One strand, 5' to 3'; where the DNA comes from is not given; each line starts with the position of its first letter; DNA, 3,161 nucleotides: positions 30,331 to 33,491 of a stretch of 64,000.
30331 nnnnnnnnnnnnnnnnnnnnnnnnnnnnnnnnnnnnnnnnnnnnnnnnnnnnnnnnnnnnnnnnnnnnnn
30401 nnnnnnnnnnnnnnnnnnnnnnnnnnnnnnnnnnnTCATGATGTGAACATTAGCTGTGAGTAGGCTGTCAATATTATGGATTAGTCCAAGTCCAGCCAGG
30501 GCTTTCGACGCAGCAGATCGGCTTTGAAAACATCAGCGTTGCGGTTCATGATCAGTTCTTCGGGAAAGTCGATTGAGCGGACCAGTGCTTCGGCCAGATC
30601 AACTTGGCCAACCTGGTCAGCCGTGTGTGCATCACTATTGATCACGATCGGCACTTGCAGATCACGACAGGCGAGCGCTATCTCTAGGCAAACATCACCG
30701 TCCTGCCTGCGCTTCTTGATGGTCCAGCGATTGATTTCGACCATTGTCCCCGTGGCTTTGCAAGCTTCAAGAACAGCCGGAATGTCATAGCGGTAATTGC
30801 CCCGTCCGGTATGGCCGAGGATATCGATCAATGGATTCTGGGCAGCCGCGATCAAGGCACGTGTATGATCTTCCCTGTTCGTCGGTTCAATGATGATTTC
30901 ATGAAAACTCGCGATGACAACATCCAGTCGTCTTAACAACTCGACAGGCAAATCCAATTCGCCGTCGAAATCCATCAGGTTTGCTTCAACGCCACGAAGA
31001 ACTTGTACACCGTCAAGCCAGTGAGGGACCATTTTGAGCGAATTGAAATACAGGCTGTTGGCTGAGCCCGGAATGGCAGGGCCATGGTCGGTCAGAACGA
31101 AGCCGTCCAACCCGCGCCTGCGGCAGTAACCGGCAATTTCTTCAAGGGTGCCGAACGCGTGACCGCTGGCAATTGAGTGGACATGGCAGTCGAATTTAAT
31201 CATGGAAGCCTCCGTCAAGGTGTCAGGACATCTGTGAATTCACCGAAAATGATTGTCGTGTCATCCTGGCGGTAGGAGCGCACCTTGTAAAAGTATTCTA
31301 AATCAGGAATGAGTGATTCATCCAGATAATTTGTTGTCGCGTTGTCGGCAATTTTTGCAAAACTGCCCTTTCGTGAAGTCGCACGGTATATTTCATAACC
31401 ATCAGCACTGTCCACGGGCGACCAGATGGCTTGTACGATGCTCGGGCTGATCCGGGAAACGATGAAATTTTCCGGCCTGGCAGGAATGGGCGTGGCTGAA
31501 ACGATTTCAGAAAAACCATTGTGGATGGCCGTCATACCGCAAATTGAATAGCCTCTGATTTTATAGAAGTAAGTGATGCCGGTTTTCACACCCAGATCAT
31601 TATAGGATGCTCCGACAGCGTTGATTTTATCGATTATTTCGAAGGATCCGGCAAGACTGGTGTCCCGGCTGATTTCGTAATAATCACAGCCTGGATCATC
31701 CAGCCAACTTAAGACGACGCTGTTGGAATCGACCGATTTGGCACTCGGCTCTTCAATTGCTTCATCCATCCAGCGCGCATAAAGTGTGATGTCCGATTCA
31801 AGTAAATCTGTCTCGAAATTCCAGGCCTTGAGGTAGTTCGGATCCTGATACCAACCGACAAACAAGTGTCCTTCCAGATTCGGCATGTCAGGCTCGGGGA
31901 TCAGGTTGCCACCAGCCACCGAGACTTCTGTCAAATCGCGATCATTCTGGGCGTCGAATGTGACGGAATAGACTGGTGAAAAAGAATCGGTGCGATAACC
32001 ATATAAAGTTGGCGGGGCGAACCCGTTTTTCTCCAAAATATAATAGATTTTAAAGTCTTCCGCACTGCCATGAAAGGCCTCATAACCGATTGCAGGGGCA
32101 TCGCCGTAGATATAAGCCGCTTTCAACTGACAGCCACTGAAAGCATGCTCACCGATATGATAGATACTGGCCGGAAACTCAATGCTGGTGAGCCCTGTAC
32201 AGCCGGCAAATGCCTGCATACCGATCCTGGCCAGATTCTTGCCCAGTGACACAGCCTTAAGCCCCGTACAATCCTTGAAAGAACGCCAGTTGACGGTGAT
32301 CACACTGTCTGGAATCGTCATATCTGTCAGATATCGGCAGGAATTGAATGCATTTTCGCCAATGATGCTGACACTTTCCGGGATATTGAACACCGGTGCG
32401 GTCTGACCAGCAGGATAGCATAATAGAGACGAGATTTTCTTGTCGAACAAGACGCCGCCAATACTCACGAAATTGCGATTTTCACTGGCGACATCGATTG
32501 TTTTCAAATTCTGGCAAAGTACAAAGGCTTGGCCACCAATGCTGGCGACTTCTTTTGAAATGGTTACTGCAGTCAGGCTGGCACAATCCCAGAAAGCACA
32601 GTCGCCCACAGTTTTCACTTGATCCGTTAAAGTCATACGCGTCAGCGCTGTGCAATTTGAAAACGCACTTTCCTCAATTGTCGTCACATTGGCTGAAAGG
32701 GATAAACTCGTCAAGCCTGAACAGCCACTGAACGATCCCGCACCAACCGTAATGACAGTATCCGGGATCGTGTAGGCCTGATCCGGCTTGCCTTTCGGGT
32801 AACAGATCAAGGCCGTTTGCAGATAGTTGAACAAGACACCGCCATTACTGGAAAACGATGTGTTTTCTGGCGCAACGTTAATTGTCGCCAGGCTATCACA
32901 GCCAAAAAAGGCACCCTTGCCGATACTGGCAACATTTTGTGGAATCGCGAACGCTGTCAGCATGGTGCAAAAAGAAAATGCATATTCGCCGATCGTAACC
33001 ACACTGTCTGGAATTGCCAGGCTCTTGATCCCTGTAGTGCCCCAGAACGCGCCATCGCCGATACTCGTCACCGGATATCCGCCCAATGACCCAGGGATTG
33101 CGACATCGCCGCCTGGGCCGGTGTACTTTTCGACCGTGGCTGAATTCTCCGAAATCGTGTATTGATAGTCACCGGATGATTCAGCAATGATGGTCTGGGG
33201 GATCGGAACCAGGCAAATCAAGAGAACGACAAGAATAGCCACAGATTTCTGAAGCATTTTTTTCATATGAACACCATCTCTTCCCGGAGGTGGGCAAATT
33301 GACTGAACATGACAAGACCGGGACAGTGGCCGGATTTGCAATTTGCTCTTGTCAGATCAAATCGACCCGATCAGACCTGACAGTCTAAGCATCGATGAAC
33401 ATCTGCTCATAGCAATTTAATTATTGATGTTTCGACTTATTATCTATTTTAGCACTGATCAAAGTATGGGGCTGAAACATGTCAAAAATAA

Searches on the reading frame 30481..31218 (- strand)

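Call 35: search_protein_families(library=pfam, proteins=[window:30481-31218:-], max_evalue=0.001)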
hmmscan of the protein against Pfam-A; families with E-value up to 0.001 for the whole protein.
window:30481-31218:- (245 aa): 1 family
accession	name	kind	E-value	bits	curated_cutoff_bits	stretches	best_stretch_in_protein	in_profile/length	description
PF02811.25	PHP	-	1.3e-08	35.7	26.4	1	10-137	1-129/164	PHP domain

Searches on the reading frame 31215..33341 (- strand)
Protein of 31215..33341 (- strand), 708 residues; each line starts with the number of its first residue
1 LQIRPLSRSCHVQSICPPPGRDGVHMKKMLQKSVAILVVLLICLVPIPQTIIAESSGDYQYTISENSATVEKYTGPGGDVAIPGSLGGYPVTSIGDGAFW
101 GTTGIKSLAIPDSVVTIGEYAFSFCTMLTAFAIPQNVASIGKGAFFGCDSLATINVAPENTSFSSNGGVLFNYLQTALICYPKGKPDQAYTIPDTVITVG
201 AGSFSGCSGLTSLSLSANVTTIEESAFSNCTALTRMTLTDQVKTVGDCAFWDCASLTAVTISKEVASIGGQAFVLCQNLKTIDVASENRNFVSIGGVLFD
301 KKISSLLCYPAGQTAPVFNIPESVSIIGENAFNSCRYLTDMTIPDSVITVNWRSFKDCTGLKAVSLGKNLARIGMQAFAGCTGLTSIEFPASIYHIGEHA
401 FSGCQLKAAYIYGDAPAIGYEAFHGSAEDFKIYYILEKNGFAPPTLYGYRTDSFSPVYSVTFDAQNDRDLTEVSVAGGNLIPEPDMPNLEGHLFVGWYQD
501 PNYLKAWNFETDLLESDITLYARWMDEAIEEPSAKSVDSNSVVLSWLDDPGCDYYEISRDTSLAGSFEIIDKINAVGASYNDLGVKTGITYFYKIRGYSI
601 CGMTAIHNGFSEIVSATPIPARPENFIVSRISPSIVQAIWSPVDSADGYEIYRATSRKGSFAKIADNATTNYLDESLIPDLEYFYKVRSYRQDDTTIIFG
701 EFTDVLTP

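Call 35: search_protein_families(library=pfam, proteins=[window:31215-33341:-], max_evalue=0.001)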
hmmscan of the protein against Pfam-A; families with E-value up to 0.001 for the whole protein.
window:31215-33341:- (708 aa): 4 families
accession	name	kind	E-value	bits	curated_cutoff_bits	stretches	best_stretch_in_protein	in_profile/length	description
PF13306.12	LRR_5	-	5.1e-71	236.9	27.7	3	318-426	16-123/127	BspA type Leucine rich repeat region (6 copies)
PF09479.16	Flg_new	-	3.6e-13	49.9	27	1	458-522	1-64/65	Listeria-Bacteroides repeat domain (List_Bact_rpt)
PF13855.12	LRR_8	-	1.1e-12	48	27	1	199-239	16-57/61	Leucine rich repeat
PF00041.27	fn3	-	4.8e-05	23.9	25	0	622-693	2-72/84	Fibronectin type III domain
